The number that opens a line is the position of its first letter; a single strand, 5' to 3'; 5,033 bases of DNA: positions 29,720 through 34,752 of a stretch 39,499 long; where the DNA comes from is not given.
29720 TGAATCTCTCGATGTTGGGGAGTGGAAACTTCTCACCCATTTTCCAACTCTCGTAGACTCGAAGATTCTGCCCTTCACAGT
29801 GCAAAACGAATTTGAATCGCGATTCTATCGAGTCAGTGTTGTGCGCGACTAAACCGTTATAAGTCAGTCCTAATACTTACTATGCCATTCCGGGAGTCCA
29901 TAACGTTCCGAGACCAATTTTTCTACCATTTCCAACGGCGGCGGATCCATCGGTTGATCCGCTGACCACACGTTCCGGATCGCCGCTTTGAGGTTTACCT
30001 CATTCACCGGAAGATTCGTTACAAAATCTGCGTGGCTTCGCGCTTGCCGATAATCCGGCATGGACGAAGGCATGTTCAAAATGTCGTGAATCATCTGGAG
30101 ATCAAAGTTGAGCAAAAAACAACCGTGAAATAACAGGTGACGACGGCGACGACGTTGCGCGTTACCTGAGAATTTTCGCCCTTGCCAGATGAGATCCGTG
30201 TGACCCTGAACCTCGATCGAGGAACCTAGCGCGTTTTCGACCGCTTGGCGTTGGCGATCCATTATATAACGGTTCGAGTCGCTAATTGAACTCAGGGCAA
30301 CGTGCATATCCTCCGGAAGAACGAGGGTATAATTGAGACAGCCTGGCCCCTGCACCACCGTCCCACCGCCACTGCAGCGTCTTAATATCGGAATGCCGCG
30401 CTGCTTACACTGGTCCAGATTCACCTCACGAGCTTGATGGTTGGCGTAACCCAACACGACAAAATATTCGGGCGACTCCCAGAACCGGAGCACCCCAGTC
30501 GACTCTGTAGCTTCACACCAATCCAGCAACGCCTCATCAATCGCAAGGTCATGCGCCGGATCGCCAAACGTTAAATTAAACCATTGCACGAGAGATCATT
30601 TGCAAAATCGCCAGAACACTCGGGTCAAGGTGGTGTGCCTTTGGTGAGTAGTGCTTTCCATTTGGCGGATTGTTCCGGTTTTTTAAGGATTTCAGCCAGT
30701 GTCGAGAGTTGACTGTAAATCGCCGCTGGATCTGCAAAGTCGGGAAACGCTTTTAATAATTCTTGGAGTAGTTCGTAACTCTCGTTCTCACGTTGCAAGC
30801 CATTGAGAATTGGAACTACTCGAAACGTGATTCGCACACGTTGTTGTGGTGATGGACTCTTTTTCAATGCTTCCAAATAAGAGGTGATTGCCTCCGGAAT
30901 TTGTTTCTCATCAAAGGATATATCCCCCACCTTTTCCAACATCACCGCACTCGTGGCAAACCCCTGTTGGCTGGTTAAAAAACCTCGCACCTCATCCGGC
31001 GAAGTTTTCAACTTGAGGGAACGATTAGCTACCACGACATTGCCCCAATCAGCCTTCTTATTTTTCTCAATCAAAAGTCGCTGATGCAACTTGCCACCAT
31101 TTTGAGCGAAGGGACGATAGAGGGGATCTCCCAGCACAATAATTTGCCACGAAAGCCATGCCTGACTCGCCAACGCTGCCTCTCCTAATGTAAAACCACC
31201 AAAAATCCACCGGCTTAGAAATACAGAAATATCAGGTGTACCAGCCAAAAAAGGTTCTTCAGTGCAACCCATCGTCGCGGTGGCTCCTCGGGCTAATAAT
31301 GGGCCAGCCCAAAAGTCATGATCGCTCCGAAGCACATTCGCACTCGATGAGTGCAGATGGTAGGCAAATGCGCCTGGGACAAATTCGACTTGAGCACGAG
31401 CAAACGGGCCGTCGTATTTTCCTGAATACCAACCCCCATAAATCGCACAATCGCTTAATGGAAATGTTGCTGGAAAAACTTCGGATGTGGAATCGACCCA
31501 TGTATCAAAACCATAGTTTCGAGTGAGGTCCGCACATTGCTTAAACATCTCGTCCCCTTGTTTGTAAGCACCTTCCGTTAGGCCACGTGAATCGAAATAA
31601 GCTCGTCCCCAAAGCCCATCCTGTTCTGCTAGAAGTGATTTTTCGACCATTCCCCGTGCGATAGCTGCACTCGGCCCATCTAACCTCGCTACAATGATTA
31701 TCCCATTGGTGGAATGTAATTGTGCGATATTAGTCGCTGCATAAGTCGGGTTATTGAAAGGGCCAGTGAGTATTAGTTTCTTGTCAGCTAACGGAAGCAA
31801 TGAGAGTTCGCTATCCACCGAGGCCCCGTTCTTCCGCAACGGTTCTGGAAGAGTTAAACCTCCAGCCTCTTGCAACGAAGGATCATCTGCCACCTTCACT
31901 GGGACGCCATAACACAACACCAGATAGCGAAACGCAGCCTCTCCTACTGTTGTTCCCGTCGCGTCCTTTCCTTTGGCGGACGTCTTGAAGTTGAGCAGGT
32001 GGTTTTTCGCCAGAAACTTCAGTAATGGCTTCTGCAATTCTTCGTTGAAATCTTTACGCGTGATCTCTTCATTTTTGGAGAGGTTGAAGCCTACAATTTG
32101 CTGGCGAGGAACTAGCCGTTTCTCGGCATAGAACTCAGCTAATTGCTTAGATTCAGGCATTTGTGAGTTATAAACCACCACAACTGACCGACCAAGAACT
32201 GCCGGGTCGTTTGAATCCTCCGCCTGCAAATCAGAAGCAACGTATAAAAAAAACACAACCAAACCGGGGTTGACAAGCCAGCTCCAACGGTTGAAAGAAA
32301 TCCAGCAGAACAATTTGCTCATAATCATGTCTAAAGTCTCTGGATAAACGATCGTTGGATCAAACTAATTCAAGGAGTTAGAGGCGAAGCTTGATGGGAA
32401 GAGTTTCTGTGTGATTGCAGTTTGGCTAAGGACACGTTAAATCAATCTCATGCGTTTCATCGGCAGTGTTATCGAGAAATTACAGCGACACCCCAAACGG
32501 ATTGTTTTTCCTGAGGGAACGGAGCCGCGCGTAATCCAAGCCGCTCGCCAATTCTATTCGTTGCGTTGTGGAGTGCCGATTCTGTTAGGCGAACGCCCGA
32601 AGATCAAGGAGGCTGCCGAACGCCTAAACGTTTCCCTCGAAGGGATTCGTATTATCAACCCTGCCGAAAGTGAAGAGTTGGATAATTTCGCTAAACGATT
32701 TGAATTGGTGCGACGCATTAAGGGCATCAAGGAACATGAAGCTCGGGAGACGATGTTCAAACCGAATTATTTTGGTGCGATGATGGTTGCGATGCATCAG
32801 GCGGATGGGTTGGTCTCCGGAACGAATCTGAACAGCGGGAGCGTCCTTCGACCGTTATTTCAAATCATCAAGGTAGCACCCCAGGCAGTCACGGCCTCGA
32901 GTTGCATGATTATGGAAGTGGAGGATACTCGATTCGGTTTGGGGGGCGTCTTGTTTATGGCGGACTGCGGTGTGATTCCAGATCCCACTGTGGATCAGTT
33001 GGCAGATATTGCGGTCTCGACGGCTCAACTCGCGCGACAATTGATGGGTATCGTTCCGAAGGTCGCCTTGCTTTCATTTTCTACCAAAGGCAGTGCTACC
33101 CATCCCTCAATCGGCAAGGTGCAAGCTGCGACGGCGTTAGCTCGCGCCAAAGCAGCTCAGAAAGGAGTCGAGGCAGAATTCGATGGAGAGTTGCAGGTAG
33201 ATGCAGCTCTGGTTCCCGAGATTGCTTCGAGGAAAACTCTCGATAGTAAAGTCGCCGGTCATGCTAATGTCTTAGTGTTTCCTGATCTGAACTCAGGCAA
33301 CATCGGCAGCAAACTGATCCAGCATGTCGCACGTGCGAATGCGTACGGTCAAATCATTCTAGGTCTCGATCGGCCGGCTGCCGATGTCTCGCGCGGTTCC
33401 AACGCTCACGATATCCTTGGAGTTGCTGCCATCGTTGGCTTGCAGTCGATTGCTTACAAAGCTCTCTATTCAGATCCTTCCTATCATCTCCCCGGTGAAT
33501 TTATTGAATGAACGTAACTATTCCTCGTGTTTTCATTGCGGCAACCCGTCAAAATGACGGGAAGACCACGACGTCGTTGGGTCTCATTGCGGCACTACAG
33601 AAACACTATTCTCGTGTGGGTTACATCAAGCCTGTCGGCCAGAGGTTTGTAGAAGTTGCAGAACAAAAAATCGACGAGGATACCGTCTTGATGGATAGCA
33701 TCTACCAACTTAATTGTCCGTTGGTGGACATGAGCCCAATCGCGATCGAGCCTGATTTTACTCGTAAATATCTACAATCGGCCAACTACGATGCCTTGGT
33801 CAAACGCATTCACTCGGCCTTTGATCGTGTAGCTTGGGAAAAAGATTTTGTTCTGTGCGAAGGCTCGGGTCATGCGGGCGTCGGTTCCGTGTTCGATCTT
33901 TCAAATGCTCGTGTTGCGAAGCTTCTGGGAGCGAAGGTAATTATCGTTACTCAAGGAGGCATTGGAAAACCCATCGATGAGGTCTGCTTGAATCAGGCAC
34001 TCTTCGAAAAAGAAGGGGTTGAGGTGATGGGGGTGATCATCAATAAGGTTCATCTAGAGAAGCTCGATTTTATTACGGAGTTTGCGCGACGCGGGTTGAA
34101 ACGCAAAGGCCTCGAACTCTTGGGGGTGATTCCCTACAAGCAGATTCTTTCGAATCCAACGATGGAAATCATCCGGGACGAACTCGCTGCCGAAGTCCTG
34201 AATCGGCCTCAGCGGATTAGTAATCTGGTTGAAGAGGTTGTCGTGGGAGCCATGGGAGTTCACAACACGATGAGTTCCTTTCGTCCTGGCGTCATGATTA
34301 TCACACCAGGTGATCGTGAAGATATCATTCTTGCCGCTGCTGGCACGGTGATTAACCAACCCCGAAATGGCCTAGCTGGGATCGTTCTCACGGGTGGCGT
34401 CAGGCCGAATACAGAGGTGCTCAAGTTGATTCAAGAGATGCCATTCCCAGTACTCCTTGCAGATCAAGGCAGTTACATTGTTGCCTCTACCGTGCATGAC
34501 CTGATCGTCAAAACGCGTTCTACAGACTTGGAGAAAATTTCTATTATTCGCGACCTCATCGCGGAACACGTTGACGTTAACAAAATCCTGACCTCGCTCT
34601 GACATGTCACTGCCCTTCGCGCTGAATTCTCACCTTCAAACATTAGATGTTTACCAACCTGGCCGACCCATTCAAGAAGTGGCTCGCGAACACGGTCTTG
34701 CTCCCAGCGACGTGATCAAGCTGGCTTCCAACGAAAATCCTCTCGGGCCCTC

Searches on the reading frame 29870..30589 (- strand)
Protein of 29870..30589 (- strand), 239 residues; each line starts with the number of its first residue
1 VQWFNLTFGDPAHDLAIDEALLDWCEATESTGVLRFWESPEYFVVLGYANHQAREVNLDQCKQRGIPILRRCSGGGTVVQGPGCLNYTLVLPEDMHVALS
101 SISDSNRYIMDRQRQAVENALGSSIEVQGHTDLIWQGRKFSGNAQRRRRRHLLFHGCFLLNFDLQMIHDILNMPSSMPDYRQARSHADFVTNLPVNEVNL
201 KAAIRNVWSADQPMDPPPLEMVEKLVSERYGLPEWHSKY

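Call 22: search_protein_families(library=pfam, proteins=[window:29870-30589:-], max_evalue=0.001)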
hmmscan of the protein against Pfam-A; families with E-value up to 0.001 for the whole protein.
window:29870-30589:- (239 aa): 2 families
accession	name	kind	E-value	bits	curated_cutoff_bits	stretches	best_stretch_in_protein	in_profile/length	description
PF21948.1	LplA-B_cat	-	7.8e-39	134.1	27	1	10-193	1-178/200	Lipoyl protein ligase A/B catalytic domain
PF03099.24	BPL_LplA_LipB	-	3.1e-09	37.3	21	1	55-163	15-133/133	Biotin/lipoate A/B protein ligase family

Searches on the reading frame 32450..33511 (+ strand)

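Call 22: search_protein_families(library=pfam, proteins=[window:32450-33511:+], max_evalue=0.001)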
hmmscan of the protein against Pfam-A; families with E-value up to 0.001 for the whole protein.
window:32450-33511:+ (353 aa): 1 family
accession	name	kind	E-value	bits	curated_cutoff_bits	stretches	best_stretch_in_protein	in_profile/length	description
PF01515.24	PTA_PTB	-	1.3e-100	337.3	24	1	3-328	2-317/319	Phosphate acetyl/butaryl transferase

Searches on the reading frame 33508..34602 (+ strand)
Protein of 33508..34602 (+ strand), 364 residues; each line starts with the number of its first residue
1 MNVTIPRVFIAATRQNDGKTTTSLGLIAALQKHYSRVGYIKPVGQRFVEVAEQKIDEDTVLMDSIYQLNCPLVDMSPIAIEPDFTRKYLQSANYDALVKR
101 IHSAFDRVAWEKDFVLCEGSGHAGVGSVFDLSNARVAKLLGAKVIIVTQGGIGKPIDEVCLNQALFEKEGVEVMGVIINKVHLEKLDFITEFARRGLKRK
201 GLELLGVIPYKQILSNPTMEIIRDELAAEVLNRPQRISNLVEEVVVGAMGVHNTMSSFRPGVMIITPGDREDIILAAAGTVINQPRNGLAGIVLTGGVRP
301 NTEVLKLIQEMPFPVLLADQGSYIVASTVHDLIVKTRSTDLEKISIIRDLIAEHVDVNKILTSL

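Call 22: search_protein_families(library=pfam, proteins=[window:33508-34602:+], max_evalue=0.001)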
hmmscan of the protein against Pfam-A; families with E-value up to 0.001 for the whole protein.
window:33508-34602:+ (364 aa): 3 families
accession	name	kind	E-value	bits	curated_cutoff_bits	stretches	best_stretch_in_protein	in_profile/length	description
PF13500.12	AAA_26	-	1.9e-30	106.7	27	1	7-218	2-198/198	AAA domain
PF07085.17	DRTGG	-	1.5e-25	89.5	25.2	1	223-331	3-104/105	DRTGG domain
PF01656.29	CbiA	-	1.7e-08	34.9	25.4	1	9-215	2-116/125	CobQ/CobB/MinD/ParA nucleotide binding domain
